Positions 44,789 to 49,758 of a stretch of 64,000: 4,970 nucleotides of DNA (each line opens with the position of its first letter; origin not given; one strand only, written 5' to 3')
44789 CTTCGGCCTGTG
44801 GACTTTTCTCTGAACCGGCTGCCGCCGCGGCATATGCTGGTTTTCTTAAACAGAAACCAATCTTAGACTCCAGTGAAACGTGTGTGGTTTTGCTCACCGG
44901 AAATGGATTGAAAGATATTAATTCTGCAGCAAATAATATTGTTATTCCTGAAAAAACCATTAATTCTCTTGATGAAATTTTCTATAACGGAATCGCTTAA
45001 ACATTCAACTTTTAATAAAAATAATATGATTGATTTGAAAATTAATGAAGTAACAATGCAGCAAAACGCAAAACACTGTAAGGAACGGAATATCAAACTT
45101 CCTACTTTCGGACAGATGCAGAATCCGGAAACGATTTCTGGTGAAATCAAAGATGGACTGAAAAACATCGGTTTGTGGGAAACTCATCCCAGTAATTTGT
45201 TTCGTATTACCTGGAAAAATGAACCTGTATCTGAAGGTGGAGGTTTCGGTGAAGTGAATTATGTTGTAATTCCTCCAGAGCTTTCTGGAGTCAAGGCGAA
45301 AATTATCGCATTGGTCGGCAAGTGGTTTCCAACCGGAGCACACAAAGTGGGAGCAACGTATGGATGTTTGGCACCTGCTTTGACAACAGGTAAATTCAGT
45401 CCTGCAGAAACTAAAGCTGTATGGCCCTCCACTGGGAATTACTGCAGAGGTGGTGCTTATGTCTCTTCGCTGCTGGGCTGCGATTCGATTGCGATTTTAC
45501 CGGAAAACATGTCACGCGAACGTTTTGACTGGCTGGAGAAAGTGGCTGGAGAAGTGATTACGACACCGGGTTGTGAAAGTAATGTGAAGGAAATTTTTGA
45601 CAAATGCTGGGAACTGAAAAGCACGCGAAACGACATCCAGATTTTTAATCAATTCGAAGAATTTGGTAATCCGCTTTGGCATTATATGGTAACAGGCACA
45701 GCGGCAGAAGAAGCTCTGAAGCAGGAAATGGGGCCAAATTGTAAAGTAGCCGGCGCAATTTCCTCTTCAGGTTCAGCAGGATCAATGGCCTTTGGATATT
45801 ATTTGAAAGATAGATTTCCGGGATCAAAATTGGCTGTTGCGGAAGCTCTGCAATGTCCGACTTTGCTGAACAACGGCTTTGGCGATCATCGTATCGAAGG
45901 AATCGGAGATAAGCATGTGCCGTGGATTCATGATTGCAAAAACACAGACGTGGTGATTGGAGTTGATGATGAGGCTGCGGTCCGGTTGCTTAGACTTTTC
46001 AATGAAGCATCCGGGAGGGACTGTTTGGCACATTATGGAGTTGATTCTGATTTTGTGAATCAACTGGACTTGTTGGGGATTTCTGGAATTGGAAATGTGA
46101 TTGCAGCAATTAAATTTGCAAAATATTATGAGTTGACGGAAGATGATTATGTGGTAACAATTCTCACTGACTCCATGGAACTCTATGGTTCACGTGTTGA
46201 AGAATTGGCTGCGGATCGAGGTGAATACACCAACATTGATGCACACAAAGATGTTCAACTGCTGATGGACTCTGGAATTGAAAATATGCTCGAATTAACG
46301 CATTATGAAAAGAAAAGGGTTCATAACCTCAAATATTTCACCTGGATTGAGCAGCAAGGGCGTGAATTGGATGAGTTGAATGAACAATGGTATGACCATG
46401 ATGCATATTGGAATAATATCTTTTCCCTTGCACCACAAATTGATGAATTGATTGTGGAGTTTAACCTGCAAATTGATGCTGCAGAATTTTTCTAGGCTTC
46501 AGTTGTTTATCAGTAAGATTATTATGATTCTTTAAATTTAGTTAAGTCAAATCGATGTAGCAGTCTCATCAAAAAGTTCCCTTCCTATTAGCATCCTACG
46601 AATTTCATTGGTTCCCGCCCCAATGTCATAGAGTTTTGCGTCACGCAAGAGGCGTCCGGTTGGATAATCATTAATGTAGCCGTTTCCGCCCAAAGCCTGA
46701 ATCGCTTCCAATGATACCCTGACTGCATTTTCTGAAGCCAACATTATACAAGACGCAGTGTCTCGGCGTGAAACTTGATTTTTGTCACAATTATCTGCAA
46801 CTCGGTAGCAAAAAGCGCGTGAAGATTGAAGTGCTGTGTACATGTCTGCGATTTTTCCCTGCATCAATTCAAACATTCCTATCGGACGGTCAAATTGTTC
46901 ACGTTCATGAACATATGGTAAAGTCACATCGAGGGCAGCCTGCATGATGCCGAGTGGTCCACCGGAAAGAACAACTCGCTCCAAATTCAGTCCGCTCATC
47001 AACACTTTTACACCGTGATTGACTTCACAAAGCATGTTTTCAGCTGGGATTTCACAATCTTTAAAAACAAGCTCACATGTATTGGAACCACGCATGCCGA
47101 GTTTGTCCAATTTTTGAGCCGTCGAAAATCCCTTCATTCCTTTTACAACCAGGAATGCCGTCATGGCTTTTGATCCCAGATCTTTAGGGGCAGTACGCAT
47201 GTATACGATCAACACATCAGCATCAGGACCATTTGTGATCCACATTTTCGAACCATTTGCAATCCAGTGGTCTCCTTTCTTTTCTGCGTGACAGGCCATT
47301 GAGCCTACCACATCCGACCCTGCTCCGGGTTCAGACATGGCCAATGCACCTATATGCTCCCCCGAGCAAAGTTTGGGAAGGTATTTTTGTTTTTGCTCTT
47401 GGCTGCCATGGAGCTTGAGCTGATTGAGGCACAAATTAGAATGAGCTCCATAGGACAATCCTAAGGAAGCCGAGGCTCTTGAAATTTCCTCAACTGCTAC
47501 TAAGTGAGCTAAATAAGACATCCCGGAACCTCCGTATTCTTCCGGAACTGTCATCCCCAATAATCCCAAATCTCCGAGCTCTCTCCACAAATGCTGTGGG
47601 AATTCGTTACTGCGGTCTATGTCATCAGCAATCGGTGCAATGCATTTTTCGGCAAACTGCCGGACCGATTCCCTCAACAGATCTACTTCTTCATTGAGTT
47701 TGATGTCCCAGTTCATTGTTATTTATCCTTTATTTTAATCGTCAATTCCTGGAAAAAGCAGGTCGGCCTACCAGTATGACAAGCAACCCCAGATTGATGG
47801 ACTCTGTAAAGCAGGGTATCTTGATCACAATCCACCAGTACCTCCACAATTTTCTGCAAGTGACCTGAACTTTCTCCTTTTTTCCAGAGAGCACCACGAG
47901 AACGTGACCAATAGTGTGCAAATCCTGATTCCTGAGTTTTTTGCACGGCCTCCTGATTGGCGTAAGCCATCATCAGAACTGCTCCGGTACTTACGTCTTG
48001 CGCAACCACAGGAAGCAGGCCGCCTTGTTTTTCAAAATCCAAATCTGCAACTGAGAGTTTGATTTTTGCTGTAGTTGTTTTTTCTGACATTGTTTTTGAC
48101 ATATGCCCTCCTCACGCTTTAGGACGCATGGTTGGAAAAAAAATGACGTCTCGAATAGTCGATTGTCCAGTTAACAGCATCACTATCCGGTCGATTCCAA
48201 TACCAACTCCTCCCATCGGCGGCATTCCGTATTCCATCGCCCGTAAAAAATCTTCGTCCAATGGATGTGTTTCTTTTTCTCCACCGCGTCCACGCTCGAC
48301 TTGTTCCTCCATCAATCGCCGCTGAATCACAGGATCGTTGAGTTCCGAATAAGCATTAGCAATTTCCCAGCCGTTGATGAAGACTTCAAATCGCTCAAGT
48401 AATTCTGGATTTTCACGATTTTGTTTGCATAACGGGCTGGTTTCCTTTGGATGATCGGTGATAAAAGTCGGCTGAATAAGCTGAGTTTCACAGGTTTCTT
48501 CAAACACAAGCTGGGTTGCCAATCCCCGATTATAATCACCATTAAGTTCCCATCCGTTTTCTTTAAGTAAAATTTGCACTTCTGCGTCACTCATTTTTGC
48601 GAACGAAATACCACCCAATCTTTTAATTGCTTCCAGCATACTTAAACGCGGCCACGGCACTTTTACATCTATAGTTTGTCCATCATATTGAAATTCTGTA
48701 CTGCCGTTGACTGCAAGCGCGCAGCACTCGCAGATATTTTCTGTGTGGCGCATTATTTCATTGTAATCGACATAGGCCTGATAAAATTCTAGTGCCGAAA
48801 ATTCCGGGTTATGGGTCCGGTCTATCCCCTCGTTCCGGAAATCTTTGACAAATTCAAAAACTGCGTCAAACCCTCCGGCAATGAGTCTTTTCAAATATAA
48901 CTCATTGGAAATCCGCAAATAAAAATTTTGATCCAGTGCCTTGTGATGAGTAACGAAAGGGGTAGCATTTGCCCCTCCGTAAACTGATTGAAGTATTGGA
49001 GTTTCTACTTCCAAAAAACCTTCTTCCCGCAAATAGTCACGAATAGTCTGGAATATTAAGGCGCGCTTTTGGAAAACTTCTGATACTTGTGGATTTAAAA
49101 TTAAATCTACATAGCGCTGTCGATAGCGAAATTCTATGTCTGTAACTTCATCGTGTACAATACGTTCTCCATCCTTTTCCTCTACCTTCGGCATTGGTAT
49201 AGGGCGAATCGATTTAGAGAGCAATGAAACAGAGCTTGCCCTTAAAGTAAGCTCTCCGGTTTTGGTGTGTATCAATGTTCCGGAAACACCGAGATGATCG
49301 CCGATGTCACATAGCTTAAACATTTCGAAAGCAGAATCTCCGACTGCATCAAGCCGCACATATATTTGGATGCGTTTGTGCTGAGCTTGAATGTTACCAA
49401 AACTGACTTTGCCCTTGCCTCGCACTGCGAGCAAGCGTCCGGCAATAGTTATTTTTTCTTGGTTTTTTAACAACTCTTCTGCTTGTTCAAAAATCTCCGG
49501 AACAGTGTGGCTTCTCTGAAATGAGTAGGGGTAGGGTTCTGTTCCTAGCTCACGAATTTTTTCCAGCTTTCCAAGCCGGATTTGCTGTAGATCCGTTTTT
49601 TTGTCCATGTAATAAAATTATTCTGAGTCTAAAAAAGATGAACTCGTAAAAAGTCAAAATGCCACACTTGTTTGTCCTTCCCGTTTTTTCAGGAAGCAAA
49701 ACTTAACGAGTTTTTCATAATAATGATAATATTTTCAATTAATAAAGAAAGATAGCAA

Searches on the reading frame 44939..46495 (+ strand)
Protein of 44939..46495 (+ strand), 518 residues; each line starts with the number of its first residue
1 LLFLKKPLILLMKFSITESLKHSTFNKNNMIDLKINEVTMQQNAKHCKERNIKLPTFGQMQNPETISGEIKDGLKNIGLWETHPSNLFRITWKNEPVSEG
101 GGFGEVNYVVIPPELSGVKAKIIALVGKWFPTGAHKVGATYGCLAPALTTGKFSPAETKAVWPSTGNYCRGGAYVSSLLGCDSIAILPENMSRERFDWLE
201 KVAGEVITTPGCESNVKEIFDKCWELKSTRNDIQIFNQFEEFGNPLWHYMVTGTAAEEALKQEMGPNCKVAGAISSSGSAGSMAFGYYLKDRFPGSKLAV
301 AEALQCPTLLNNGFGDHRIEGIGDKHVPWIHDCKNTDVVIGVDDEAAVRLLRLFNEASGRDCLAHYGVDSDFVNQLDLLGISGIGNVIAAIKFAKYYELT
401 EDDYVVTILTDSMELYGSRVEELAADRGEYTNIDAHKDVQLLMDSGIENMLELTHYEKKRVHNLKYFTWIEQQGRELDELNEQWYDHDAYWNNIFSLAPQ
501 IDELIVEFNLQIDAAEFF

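Call 10: search_protein_families(library=ncbifam, proteins=[window:44939-46495:+], max_evalue=0.00001)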
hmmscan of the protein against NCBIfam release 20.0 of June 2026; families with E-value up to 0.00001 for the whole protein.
window:44939-46495:+ (518 aa): 7 families
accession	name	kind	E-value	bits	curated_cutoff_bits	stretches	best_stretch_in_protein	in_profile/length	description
TIGR01139.1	cysK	equivalog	1.7e-25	89.9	350.95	1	117-417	18-293/298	cysteine synthase A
TIGR01136.1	cysKM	subfamily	2.1e-24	86.4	344.15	1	117-416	18-293/299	cysteine synthase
TIGR01137.1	cysta_beta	equivalog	4.4e-22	78.4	510.25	1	116-419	22-308/457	cystathionine beta-synthase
NF007989.0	PRK10717.1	equivalog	3.9e-20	72.2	387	1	122-420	31-316/334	cysteine synthase A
NF008735.0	PRK11761.1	equivalog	1.5e-10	40.8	413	1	130-359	37-251/296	cysteine synthase CysM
TIGR03945.1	PLP_SbnA_fam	equivalog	6.5e-09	35.3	349.95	1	120-352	22-249/304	2,3-diaminopropionate biosynthesis protein SbnA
TIGR01138.1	cysM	equivalog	1.6e-07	31.1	394.2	1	121-416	24-284/290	cysteine synthase B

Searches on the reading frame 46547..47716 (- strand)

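Call 10: search_protein_families(library=ncbifam, proteins=[window:46547-47716:-], max_evalue=0.00001)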
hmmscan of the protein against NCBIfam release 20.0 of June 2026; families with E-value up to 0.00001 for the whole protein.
window:46547-47716:- (389 aa): 22 families
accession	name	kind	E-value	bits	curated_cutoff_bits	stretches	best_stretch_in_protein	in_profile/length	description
NF042972.1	AcrlCoAredClosAcrC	equivalog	9.2e-102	340.5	640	1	4-381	2-376/378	acryloyl-CoA reductase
NF045552.1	GlutCoADH_Des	equivalog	1.3e-91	307.7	470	1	4-378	2-376/387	glutaryl-CoA dehydrogenase Acd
NF058590.1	AcCoDHFadEBacil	equivalog_domain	1.9e-87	294.2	600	1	7-381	21-410/586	acyl-CoA dehydrogenase FadE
NF045652.1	ProlPCPDhRedW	equivalog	8.5e-80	268.4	650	1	9-381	2-373/376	L-prolyl-[peptidyl-carrier protein] dehydrogenase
NF043006.1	CyhCrbnylCoADH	equivalog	8.9e-78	261.9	650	1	8-385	5-379/380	cyclohexane-1-carbonyl-CoA dehydrogenase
NF053553.1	prodigi_MBC_PigA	equivalog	6e-76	256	500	1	4-381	2-379/381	prodigiosin MBC biosynthesis dehydrogenase PigA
NF042439.1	SulpropCoADesulf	equivalog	3.5e-75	253.1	600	1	16-384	2-373/379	3-sulfinopropanoyl-CoA desulfinase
NF008997.0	PRK12341.1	equivalog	4.8e-65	220.1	537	1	4-382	2-377/382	acyl-CoA dehydrogenase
TIGR03207.1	cyc_hxne_CoA_dh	equivalog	1.3e-59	201.8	575.35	1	7-380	1-370/372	cyclohexanecarboxyl-CoA dehydrogenase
NF052270.1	Staph_DH_FadE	equivalog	1.3e-53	182.2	600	1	8-385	23-397/400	acyl-CoA dehydrogenase FadE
NF002885.1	PRK03354.1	equivalog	6e-51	173.6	540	1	4-381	2-373/378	crotonobetainyl-CoA dehydrogenase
TIGR03203.1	pimD_small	equivalog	8.2e-33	114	652.7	1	4-357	1-352/378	pimeloyl-CoA dehydrogenase small subunit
NF049984.1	Rv1679_FadE16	equivalog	8.4e-29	100.9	600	1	29-379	15-363/371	Rv1679 family acyl-CoA dehydrogenase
NF007000.1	PRK09463.1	subfamily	3.4e-28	98.4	600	1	34-346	68-397/726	acyl-CoA dehydrogenase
TIGR03204.1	pimC_large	equivalog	9.7e-28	97.1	623.85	1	14-249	11-246/395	pimeloyl-CoA dehydrogenase large subunit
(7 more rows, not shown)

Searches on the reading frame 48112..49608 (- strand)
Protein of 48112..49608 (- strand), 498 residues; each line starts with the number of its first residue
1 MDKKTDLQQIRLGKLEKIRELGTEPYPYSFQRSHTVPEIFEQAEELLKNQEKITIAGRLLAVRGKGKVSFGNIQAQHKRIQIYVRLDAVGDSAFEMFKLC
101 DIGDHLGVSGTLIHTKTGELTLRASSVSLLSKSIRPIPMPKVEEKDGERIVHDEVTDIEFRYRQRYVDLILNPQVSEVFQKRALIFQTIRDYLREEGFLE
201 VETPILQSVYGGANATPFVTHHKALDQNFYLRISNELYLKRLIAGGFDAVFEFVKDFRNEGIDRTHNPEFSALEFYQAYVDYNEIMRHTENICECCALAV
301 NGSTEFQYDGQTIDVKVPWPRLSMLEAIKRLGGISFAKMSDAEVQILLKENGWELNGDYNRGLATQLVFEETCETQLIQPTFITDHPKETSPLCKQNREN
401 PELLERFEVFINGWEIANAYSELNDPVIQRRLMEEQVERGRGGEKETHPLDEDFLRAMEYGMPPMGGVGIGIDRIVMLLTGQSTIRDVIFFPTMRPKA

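Call 45: search_protein_families(library=pfam, proteins=[window:48112-49608:-], max_evalue=0.00001)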
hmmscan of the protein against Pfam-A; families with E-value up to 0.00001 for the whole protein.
window:48112-49608:- (498 aa): 2 families
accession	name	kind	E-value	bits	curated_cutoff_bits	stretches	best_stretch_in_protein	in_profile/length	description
PF00152.25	tRNA-synt_2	-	7.7e-93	311.4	25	1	158-494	2-307/308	tRNA synthetases class II (D, K and N)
PF01336.31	tRNA_anti-codon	-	1.1e-11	45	27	1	53-130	1-75/75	OB-fold nucleic acid binding domain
